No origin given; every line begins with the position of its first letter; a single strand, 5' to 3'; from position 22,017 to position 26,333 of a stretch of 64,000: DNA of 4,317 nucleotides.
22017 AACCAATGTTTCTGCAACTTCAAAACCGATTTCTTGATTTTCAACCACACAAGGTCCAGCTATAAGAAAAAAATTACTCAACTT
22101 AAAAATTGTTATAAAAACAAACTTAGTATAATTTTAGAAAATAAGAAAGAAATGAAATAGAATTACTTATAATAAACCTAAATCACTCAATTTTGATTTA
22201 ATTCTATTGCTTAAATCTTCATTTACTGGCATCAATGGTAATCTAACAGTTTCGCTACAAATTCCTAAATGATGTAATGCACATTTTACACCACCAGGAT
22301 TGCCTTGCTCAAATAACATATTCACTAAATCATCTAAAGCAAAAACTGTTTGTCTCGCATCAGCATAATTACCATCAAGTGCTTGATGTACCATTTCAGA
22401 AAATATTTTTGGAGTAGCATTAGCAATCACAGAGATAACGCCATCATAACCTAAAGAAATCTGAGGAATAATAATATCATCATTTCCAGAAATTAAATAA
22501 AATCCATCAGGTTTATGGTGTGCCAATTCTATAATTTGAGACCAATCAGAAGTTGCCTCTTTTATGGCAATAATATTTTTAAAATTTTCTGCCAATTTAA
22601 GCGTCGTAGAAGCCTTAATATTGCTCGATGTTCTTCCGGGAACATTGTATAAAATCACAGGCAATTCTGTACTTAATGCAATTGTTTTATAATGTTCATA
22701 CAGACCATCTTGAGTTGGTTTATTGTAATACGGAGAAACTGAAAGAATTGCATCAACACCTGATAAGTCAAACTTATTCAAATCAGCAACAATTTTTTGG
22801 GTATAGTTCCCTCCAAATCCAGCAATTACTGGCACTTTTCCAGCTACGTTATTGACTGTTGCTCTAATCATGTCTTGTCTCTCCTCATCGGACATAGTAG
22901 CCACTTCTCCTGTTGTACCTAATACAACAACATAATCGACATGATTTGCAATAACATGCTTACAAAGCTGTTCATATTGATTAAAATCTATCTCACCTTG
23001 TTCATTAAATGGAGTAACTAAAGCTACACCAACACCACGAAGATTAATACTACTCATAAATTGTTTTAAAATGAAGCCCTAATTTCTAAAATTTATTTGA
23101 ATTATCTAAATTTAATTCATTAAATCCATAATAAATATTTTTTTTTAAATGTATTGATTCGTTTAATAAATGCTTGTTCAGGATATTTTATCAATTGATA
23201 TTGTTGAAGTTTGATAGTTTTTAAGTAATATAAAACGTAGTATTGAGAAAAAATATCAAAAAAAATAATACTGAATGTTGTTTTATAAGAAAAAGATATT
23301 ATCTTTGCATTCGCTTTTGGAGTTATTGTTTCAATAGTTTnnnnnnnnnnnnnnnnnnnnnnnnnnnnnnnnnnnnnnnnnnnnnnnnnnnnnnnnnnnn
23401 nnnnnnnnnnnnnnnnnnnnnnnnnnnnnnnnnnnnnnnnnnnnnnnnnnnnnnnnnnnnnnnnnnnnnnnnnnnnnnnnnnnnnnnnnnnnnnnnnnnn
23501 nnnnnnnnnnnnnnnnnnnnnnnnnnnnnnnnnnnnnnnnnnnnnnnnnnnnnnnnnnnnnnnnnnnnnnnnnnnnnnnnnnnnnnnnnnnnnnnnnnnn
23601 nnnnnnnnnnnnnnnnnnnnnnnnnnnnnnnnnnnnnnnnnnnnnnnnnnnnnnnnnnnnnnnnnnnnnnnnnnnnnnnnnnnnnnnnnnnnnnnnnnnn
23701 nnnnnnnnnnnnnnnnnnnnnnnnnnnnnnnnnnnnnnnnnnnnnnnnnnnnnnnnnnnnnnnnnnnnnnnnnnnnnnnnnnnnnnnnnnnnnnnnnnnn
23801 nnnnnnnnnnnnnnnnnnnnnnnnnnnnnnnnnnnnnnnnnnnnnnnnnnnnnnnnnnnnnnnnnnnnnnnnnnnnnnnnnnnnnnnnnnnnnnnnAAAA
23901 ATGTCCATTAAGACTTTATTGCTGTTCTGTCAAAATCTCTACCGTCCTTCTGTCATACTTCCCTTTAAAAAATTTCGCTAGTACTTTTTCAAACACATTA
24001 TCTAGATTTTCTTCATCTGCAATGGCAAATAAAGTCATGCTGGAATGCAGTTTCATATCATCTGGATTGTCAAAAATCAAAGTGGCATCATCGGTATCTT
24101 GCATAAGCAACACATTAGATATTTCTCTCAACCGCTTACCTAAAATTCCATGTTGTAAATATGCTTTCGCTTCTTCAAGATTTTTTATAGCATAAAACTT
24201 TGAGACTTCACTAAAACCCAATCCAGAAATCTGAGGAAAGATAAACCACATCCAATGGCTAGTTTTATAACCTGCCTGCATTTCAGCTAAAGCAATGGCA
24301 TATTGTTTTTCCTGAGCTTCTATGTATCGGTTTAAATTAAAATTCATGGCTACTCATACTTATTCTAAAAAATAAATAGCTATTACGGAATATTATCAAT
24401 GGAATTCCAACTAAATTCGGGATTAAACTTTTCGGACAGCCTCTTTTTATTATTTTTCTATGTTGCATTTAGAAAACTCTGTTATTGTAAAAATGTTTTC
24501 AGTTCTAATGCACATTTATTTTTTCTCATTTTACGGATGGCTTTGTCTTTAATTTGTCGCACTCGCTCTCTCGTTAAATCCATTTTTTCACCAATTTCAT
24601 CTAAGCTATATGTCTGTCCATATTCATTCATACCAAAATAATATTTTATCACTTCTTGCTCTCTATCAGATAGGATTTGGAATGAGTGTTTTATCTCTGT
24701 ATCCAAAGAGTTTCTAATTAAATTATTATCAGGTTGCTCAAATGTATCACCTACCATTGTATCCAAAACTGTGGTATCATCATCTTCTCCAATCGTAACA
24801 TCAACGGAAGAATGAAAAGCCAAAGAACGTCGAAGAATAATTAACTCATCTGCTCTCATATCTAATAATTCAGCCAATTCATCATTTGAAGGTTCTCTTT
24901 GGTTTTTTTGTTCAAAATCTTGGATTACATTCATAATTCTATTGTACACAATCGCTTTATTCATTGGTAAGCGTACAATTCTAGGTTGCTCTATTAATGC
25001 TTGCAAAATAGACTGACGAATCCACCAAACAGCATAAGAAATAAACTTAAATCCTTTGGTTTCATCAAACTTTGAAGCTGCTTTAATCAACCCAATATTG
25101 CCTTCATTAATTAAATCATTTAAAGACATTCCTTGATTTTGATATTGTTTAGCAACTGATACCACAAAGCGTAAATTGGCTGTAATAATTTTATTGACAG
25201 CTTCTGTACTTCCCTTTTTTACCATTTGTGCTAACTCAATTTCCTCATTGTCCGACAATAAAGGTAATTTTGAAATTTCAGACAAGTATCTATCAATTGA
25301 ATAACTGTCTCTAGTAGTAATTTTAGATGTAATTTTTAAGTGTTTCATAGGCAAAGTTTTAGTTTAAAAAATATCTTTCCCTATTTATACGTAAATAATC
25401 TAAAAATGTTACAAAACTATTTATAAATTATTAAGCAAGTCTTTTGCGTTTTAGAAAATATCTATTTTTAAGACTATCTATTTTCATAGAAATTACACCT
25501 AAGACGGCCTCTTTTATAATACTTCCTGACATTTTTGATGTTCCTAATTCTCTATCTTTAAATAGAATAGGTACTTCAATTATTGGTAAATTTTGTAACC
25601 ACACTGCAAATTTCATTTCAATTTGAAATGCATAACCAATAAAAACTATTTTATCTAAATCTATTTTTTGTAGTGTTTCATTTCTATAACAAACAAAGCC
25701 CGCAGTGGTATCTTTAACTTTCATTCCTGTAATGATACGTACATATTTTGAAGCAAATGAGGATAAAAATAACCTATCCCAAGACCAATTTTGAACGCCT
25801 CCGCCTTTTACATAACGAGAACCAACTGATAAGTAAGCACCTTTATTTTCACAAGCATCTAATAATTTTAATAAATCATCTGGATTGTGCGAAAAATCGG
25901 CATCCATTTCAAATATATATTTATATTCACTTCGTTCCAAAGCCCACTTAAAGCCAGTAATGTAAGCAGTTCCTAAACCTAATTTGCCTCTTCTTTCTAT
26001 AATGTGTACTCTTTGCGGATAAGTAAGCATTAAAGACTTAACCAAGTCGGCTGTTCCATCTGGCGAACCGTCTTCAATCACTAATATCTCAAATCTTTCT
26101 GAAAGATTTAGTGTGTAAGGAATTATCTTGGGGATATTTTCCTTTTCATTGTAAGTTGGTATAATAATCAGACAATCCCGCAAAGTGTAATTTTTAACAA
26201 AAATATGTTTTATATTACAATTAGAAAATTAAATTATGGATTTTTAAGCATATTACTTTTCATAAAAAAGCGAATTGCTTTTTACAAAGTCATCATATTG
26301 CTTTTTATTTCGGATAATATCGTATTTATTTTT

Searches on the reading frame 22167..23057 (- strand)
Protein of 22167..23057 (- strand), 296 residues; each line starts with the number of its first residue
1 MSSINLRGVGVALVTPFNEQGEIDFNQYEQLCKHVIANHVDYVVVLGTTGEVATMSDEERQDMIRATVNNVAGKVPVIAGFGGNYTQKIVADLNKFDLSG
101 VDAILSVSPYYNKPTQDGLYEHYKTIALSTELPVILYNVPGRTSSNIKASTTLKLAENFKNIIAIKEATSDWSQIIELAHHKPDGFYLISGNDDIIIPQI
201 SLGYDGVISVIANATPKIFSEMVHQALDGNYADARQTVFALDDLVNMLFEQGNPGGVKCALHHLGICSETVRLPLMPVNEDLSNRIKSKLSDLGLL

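Call 34: search_protein_families(library=pfam, proteins=[window:22167-23057:-], max_evalue=0.0001)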
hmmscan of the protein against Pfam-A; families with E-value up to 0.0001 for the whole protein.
window:22167-23057:- (296 aa): 1 family
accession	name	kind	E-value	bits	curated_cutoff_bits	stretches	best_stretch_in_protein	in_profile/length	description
PF00701.28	DHDPS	-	3.1e-83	279.3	22.1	1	6-291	2-287/289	Dihydrodipicolinate synthetase family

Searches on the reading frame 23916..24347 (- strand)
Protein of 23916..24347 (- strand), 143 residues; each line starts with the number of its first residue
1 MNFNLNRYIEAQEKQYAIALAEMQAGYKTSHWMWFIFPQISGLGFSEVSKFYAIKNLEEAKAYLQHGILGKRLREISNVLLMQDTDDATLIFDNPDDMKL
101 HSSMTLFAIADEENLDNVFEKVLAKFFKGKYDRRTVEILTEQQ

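Call 34: search_protein_families(library=pfam, proteins=[window:23916-24347:-], max_evalue=0.0001)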
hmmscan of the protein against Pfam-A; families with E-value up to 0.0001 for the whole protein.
window:23916-24347:- (143 aa): 1 family
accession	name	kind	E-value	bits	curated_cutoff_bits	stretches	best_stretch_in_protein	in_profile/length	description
PF08837.16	DUF1810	-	8e-55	184.9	25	1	3-139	2-136/136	Protein of unknown function (DUF1810)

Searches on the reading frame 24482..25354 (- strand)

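Call 34: search_protein_families(library=pfam, proteins=[window:24482-25354:-], max_evalue=0.0001)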
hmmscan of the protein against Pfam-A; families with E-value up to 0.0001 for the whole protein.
window:24482-25354:- (290 aa): 4 families
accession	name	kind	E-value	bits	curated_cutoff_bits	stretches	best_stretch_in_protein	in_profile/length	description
PF04542.20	Sigma70_r2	-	8.1e-18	64.4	24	1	57-120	2-65/71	Sigma-70 region 2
PF04545.22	Sigma70_r4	-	5.4e-16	58.3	24.1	1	227-278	4-50/50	Sigma-70, region 4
PF04539.22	Sigma70_r3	-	1.2e-12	48.2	25.3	1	138-210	4-76/78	Sigma-70 region 3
PF00140.25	Sigma70_r1_2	-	1.1e-08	35.3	22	1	19-48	2-31/34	Sigma-70 factor, region 1.2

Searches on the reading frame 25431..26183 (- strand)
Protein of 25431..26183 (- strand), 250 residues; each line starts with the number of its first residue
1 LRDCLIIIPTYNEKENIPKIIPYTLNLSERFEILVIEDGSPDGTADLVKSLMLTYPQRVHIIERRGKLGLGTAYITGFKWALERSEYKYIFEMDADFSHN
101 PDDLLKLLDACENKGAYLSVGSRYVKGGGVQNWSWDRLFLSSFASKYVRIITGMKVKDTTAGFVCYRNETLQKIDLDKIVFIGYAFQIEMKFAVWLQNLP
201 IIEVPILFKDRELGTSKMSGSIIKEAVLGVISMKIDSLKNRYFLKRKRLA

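Call 34: search_protein_families(library=pfam, proteins=[window:25431-26183:-], max_evalue=0.0001)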
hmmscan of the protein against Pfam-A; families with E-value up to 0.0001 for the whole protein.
window:25431-26183:- (250 aa): 1 family
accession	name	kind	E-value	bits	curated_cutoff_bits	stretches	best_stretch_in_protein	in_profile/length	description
PF00535.33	Glycos_transf_2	-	7.1e-30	104.6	23.3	1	6-173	2-166/168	Glycosyl transferase family 2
